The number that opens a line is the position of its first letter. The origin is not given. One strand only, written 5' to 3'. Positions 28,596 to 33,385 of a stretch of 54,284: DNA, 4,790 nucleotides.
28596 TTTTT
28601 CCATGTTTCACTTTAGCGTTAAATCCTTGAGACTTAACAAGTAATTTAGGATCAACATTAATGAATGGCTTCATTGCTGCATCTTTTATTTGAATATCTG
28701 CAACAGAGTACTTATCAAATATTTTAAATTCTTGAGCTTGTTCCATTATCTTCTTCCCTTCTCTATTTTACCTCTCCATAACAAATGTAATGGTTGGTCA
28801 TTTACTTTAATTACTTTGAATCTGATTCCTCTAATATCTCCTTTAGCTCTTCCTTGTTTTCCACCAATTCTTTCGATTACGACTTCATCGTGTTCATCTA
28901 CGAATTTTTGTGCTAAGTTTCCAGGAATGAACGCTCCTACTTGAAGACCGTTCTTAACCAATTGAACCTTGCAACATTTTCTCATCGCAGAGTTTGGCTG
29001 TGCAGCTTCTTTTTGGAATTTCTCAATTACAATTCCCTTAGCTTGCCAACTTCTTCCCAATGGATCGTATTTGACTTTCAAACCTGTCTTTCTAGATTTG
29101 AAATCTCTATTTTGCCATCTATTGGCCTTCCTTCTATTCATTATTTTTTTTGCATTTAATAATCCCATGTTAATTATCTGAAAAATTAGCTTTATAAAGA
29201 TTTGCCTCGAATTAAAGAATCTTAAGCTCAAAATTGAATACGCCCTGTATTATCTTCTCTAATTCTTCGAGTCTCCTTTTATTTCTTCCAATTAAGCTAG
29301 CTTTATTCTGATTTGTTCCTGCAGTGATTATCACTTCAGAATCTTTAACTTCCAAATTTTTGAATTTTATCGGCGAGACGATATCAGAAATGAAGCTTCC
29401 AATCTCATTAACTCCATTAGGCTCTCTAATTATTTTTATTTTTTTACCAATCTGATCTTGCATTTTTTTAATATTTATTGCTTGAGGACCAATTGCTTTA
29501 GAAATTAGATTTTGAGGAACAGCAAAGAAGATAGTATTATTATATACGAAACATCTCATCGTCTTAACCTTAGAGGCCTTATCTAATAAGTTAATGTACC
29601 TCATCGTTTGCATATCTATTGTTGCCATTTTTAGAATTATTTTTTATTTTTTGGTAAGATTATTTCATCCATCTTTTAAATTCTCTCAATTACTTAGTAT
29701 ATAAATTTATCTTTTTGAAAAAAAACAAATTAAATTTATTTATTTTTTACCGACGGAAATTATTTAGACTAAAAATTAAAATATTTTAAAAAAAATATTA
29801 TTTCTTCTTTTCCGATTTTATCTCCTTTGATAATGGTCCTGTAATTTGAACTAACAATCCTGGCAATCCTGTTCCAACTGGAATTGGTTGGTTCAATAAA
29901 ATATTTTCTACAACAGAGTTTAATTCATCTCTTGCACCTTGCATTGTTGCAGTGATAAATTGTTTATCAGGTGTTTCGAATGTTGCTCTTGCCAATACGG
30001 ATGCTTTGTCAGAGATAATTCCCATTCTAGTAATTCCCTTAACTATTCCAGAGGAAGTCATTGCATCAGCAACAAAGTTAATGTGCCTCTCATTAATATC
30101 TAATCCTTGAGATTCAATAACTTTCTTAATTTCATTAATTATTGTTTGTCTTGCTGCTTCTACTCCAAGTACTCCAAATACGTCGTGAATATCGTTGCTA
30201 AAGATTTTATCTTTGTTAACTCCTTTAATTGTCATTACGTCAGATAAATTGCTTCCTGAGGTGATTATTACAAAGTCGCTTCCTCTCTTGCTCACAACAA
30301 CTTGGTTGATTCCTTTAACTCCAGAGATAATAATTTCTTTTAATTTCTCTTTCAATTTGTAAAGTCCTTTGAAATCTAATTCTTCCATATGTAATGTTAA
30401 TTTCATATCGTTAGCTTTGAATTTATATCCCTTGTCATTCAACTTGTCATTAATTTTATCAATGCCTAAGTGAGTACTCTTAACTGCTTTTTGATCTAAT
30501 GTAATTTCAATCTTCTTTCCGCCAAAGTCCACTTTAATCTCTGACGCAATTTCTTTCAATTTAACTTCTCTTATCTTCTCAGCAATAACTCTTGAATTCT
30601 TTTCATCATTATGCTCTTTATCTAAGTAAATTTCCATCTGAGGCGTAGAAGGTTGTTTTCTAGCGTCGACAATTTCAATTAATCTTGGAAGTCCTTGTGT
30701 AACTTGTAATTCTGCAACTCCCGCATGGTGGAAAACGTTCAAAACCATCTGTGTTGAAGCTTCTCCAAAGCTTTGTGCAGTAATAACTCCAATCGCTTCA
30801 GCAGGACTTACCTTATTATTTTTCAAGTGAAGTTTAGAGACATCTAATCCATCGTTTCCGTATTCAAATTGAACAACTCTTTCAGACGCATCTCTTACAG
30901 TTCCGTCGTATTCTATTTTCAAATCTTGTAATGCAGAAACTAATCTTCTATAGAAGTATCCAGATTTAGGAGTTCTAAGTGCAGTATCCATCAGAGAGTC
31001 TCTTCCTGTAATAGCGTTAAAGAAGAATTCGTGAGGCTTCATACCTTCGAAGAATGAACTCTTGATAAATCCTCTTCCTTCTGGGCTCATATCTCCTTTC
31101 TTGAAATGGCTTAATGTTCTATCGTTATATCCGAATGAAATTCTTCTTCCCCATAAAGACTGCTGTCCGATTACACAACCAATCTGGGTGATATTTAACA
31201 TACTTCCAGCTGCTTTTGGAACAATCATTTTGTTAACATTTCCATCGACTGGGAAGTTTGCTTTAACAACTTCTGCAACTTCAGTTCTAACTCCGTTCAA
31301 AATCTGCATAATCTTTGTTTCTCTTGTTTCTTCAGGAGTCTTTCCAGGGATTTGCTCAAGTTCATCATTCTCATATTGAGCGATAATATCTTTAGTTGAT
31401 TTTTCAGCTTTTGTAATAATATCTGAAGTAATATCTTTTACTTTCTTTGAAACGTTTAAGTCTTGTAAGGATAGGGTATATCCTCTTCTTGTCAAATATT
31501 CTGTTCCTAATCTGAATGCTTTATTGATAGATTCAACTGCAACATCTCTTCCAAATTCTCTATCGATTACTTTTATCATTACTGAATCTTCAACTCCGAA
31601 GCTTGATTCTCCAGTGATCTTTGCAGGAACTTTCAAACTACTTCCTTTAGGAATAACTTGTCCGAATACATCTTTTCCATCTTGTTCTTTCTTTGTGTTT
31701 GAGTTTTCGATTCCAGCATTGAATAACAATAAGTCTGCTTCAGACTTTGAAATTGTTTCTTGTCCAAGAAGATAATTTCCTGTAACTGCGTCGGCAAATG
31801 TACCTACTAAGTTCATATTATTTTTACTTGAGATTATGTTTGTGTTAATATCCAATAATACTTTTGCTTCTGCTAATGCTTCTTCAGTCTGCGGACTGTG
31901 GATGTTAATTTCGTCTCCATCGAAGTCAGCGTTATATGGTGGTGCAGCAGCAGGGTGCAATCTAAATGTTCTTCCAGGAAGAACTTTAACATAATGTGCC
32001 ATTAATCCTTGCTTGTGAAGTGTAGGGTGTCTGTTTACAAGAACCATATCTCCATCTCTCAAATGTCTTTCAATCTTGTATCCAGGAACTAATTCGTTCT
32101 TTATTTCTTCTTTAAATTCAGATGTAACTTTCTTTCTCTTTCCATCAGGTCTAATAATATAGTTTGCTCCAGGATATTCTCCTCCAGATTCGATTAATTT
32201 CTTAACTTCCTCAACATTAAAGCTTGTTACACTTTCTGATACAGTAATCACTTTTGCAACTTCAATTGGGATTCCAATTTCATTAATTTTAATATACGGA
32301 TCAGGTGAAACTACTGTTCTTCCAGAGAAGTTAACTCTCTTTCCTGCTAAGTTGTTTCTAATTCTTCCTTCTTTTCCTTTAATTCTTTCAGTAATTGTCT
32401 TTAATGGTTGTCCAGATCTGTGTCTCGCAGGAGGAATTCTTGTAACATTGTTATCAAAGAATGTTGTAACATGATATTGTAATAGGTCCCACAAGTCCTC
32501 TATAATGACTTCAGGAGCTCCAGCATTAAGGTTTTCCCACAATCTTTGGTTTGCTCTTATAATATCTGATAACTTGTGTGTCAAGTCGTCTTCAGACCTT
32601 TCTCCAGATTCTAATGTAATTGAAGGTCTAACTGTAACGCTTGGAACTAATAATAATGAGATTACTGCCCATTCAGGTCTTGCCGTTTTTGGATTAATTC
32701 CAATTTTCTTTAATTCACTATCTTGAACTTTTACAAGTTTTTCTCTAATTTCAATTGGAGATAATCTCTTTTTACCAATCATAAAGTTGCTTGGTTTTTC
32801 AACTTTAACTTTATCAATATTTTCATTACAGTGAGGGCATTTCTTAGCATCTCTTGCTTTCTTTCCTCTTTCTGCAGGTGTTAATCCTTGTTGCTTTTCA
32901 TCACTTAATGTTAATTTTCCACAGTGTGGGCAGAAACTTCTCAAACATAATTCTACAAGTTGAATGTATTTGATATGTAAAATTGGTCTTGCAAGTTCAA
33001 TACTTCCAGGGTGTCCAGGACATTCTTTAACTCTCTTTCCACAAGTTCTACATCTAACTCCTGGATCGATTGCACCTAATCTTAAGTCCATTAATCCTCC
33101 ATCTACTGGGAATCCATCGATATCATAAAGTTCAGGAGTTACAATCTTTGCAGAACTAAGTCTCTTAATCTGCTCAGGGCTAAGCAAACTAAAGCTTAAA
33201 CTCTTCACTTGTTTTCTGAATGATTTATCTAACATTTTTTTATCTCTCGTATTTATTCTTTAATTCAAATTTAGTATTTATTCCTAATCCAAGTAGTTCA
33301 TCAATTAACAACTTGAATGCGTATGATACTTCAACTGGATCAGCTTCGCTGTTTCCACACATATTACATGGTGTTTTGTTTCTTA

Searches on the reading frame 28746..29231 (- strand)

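Call 9: search_protein_families(library=ncbifam, proteins=[window:28746-29231:-])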
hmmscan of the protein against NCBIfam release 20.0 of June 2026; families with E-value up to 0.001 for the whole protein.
window:28746-29231:- (161 aa): 3 families
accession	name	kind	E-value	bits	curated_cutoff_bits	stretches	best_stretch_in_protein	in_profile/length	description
NF003254.0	PRK04211.1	equivalog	5.4e-55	184.9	196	1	21-161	6-146/146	30S ribosomal protein S12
TIGR00982.1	uS12_E_A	equivalog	1.1e-51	174.2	140.2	1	23-161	1-139/139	30S ribosomal protein S12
TIGR00981.1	rpsL_bact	equivalog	6.4e-11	42.2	112.95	1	48-142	14-99/124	30S ribosomal protein S12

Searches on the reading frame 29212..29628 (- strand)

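Call 9: search_protein_families(library=ncbifam, proteins=[window:29212-29628:-])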
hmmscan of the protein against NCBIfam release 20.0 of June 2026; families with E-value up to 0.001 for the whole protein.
window:29212-29628:- (138 aa): 4 families
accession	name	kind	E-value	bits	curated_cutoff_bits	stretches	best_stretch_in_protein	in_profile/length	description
TIGR01952.1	nusA_arch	equivalog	1.4e-15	57.8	74.35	1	6-130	7-132/141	NusA-like transcription termination signal-binding factor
NF006261.0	PRK08406.1-5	equivalog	9.1e-09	35.2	231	1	8-122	9-123/173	transcription elongation factor NusA-like protein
NF005013.0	PRK06418.1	equivalog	4.3e-07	29.8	175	1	5-137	32-163/166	transcription elongation factor NusA-like protein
NF006258.0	PRK08406.1-2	equivalog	8.3e-05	23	243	1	3-132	5-134/142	transcription elongation factor NusA-like protein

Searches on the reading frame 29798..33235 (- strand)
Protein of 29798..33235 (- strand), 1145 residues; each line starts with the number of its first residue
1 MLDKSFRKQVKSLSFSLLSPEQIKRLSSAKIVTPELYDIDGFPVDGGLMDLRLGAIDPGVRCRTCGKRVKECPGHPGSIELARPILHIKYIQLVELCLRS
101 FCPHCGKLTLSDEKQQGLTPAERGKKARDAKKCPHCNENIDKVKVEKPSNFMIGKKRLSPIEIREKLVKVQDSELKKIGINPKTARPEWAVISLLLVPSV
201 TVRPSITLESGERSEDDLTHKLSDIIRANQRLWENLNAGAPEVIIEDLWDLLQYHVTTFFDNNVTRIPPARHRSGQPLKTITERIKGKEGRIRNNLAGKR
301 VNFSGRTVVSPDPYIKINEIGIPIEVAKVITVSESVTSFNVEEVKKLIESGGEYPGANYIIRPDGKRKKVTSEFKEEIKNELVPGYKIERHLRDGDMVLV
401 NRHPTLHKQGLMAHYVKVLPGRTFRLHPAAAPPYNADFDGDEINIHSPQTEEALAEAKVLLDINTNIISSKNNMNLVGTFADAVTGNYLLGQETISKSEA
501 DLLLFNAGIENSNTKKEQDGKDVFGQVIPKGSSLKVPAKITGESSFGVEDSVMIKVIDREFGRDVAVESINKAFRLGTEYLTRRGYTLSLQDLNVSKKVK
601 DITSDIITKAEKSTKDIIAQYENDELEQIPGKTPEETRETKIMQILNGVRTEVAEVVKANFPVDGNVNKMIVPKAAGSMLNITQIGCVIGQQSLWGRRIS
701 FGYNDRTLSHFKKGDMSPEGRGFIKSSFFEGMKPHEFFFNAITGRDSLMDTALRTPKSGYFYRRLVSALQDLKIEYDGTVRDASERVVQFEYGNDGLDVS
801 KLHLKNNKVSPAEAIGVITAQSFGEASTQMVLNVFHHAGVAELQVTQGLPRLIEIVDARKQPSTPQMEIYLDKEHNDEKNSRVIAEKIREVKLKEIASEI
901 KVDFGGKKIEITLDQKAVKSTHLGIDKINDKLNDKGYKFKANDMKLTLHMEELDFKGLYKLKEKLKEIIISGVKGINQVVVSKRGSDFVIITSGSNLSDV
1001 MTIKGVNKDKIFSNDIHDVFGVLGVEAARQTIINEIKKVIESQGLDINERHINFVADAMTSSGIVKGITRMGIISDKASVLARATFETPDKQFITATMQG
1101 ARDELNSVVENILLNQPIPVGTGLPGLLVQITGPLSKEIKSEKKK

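Call 9: search_protein_families(library=ncbifam, proteins=[window:29798-33235:-])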
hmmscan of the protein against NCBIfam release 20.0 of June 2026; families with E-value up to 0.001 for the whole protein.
window:29798-33235:- (1145 aa): 12 families
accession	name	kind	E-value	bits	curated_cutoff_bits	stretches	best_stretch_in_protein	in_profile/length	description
NF006336.0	PRK08566.1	equivalog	3.8e-301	1001.4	819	2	5-541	4-572/883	DNA-directed RNA polymerase subunit A'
TIGR02390.1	RNA_pol_rpoA1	equivalog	1.9e-296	985.8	1042.55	2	8-541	2-566/867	DNA-directed RNA polymerase subunit A'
TIGR02389.1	RNA_pol_rpoA2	equivalog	3.4e-115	385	420.65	1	804-1124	36-361/367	DNA-directed RNA polymerase subunit A''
TIGR02386.1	rpoC_TIGR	equivalog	1.1e-91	308.2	963.5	4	182-511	211-516/1147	DNA-directed RNA polymerase subunit beta'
NF011491.0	PRK14898.1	equivalog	2.7e-86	290.4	783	1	832-1125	545-844/860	DNA-directed RNA polymerase subunit A''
NF011498.0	PRK14906.1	equivalog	9.9e-72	241.9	1437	3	191-493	316-594/1459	DNA-directed RNA polymerase subunit beta'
NF007172.0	PRK09603.1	equivalog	2.9e-63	213.2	5372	3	184-777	1620-2177/2890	DNA-directed RNA polymerase subunit beta/beta'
NF011417.0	PRK14844.1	equivalog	1.8e-55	187.7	4632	2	184-507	1663-1961/2839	DNA-directed RNA polymerase subunit beta/beta'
NF002729.0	PRK02625.1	equivalog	1.9e-42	145.7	1117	1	184-501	238-531/626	DNA-directed RNA polymerase subunit gamma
TIGR02387.1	rpoC1_cyan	equivalog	7.7e-41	140.4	975.9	1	184-496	232-520/619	DNA-directed RNA polymerase subunit gamma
TIGR02388.1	rpoC2_cyan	equivalog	1.4e-23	82.4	467.4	2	559-776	21-210/1230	DNA-directed RNA polymerase subunit beta''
NF002724.0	PRK02597.1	equivalog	2.8e-23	81.3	1878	2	560-775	30-217/1338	DNA-directed RNA polymerase subunit beta'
